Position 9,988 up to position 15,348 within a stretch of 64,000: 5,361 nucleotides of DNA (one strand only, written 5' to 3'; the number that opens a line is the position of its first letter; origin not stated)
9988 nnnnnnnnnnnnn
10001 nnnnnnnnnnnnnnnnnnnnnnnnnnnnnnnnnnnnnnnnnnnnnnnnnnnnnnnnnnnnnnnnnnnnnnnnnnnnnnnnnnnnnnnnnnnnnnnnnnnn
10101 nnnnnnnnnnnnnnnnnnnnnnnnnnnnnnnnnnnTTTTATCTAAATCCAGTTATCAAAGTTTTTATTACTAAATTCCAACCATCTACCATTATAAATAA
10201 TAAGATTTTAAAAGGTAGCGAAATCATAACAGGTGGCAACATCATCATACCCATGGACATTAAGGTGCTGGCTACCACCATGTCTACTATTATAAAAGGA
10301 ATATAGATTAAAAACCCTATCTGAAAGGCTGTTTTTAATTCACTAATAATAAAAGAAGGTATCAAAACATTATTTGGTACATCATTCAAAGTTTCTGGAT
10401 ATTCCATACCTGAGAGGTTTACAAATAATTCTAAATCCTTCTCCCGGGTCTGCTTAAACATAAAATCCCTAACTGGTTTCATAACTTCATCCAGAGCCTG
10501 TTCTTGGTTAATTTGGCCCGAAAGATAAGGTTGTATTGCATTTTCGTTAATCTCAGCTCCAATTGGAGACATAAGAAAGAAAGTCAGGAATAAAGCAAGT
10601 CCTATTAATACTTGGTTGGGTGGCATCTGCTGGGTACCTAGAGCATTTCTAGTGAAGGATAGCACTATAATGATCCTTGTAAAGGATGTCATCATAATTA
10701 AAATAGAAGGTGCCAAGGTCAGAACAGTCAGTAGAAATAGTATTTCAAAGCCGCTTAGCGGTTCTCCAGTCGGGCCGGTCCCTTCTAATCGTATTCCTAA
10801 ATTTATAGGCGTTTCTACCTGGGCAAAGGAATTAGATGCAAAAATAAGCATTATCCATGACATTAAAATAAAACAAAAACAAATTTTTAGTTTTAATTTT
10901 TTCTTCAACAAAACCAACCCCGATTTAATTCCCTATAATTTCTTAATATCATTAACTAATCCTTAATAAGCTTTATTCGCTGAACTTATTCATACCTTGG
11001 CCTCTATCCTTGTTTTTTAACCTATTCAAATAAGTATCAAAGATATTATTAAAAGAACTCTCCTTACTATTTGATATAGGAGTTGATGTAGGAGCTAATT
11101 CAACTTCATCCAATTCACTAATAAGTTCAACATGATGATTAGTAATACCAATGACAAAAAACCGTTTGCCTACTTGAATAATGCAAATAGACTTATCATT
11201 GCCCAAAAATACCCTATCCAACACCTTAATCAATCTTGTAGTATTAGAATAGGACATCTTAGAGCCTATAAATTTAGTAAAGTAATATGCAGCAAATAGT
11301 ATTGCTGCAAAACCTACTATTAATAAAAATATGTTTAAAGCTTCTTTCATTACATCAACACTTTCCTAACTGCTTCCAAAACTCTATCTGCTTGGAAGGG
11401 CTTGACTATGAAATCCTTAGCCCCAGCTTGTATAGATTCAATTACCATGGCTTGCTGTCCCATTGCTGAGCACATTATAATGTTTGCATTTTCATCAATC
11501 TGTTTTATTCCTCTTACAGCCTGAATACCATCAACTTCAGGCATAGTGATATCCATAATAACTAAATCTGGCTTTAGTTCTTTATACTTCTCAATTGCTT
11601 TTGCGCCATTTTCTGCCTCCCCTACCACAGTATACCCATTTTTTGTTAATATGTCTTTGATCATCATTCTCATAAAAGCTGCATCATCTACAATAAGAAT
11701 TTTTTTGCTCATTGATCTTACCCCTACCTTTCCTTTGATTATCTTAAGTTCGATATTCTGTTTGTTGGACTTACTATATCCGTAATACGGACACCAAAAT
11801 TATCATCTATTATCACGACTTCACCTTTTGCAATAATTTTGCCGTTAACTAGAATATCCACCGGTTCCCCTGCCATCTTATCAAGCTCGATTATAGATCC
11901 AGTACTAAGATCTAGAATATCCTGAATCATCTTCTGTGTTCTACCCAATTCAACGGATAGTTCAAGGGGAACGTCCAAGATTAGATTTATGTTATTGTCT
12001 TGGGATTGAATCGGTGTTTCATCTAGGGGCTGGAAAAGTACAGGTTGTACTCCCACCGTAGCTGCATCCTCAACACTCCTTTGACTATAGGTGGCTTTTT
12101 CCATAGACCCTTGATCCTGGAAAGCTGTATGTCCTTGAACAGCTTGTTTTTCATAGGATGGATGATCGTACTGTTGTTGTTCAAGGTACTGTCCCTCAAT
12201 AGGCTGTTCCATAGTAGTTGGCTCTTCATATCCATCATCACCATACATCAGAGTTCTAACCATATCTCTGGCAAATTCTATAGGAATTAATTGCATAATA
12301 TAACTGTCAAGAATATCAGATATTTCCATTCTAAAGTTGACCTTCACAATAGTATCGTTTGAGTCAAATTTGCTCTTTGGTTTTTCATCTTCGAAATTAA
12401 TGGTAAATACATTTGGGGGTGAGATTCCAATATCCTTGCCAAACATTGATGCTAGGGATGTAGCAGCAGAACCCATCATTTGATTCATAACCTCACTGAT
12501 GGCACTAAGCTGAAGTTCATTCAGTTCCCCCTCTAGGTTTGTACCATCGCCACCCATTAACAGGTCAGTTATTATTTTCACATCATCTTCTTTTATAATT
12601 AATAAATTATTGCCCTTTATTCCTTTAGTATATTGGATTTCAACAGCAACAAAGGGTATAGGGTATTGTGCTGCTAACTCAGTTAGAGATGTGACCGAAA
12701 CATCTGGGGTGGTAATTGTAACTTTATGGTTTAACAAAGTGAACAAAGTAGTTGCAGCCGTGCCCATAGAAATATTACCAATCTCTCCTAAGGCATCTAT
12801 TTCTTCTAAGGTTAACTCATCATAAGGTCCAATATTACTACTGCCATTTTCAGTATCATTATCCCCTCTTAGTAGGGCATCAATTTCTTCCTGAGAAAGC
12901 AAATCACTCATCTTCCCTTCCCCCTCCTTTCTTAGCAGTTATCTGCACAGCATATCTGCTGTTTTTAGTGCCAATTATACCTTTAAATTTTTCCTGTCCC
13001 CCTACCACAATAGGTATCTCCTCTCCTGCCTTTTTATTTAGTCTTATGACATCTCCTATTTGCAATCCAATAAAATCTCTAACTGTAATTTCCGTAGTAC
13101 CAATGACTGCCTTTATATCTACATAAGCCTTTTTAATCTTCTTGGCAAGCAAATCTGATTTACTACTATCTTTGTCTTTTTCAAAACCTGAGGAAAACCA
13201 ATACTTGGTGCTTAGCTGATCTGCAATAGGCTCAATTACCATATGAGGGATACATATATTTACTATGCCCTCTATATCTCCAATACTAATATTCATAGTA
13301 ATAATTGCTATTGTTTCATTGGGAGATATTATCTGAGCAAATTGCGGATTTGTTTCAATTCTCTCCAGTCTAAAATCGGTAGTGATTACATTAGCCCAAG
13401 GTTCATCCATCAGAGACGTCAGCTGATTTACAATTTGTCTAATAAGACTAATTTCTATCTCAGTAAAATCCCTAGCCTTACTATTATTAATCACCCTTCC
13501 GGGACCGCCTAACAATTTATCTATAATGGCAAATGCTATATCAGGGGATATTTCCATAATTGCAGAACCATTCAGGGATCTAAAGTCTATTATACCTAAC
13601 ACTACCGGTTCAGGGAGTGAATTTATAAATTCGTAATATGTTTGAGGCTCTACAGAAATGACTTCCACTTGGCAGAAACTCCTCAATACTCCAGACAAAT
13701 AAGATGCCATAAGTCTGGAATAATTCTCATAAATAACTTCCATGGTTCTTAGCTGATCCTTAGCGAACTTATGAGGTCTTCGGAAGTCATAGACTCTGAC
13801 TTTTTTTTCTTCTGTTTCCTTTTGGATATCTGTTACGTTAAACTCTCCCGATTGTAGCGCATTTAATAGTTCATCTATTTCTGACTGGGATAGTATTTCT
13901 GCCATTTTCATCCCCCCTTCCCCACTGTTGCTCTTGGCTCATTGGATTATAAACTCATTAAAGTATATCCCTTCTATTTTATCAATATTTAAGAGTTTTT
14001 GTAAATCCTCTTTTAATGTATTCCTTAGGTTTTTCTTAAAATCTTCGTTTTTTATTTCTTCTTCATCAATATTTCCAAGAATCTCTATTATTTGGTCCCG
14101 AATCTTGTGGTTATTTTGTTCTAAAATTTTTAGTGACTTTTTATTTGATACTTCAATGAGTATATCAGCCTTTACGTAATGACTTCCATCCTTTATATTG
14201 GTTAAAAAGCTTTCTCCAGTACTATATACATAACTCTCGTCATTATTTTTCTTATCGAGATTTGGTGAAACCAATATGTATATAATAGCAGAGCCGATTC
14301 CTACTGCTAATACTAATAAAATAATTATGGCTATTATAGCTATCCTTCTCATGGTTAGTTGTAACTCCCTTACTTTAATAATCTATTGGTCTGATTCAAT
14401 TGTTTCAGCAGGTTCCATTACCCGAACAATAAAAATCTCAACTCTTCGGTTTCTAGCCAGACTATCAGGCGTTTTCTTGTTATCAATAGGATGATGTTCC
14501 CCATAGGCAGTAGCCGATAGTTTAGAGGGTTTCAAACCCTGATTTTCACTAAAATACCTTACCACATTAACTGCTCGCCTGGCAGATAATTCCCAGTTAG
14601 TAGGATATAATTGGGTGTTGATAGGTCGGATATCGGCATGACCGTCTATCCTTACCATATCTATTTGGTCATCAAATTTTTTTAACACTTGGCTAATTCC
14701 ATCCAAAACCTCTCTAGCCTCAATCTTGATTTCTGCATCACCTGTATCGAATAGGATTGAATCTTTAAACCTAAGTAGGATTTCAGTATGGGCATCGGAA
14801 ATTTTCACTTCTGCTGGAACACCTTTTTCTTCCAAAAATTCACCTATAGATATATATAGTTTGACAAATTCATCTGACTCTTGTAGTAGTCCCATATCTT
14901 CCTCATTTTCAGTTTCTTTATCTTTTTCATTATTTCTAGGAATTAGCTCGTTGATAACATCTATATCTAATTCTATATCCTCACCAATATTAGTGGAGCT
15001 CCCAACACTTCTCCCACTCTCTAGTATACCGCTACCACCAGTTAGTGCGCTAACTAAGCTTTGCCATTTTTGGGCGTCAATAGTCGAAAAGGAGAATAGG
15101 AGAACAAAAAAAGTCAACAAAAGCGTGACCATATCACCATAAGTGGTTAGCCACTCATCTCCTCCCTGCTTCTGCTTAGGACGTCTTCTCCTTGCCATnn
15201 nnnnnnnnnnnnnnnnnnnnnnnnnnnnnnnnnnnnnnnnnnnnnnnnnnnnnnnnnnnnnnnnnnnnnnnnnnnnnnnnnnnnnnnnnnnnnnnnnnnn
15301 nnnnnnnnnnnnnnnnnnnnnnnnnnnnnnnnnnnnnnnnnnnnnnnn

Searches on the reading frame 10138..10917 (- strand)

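Call 59: search_protein_families(library=pfam, proteins=[window:10138-10917:-], max_evalue=1e-8)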
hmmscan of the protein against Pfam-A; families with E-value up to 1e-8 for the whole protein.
window:10138-10917:- (259 aa): 1 family
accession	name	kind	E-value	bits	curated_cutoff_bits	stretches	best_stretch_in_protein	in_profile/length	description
PF00813.25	FliP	-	1.4e-87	293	26.9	1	62-254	1-191/191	FliP family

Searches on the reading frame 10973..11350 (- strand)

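Call 59: search_protein_families(library=pfam, proteins=[window:10973-11350:-], max_evalue=1e-8)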
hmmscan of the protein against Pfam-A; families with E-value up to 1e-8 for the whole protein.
window:10973-11350:- (125 aa): 1 family
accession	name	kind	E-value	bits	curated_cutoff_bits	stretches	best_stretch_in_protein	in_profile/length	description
PF04347.18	FliO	-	3.9e-16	59.3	22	1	22-110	1-88/91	Flagellar biosynthesis protein, FliO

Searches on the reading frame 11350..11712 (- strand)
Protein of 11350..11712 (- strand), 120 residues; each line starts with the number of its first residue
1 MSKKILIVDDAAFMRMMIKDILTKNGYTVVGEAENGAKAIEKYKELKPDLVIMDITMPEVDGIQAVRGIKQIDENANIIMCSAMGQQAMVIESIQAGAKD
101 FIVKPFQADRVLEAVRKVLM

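Call 59: search_protein_families(library=pfam, proteins=[window:11350-11712:-], max_evalue=1e-8)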
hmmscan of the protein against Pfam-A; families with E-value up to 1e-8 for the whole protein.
window:11350-11712:- (120 aa): 1 family
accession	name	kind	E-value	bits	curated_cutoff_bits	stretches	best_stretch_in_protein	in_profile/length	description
PF00072.30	Response_reg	-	9e-34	116.4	30.2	1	5-116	1-111/111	Response regulator receiver domain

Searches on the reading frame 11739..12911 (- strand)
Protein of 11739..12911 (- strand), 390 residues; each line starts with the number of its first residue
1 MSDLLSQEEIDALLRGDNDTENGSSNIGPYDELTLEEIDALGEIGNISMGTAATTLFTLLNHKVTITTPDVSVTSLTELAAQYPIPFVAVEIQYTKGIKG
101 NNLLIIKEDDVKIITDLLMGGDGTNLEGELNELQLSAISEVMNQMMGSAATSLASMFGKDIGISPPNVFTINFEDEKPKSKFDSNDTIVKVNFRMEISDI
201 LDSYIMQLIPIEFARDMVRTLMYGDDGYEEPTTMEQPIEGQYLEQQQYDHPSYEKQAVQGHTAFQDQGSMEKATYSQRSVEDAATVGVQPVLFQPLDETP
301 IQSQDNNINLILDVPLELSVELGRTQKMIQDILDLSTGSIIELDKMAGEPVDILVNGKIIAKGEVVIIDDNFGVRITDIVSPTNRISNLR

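Call 59: search_protein_families(library=pfam, proteins=[window:11739-12911:-], max_evalue=1e-8)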
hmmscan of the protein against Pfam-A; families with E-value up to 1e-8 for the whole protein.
window:11739-12911:- (390 aa): 2 families
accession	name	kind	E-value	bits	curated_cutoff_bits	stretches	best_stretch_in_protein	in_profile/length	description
PF01052.25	FliMN_C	-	9e-26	90.1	23.8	1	310-380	2-72/73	Type III flagellar switch regulator (C-ring) FliN C-term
PF04509.17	CheC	-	2.3e-25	88.7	22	2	134-169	2-37/38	CheC-like family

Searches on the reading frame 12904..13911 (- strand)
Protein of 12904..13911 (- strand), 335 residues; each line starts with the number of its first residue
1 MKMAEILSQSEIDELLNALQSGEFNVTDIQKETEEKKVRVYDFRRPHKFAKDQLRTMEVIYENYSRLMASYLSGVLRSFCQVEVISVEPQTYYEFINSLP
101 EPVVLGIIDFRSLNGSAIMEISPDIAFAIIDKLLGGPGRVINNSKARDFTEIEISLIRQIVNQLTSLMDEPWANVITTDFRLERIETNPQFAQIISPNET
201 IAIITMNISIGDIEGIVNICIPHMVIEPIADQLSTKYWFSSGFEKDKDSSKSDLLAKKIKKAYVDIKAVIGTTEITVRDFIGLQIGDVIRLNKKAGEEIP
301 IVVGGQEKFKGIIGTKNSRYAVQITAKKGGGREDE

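Call 59: search_protein_families(library=pfam, proteins=[window:12904-13911:-], max_evalue=1e-8)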
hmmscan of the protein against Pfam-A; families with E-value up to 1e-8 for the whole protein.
window:12904-13911:- (335 aa): 2 families
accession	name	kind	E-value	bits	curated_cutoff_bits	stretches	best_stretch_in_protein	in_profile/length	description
PF02154.20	FliM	-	1.1e-60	205.2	27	1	41-233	1-192/192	Flagellar motor switch protein FliM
PF01052.25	FliMN_C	-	5.4e-23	81.2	23.8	1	258-326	2-70/73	Type III flagellar switch regulator (C-ring) FliN C-term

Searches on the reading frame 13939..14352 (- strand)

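Call 59: search_protein_families(library=pfam, proteins=[window:13939-14352:-], max_evalue=1e-8)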
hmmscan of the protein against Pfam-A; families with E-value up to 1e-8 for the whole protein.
window:13939-14352:- (137 aa): 1 family
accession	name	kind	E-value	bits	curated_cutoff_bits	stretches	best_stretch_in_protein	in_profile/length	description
PF03748.19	FliL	-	6.8e-18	65.5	24.6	1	43-137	2-103/103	Flagellar basal body-associated protein FliL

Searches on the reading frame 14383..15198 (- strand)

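Call 59: search_protein_families(library=pfam, proteins=[window:14383-15198:-], max_evalue=1e-8)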
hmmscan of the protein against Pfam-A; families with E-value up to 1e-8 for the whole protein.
window:14383-15198:- (271 aa): 2 families
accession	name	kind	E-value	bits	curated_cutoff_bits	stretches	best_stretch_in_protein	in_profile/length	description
PF00691.25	OmpA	-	2.1e-21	76.5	27.2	1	149-251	1-98/98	OmpA family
PF13677.11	MotB_plug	-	4.1e-19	68.3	24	1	4-53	2-55/58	Membrane MotB of proton-channel complex MotA/MotB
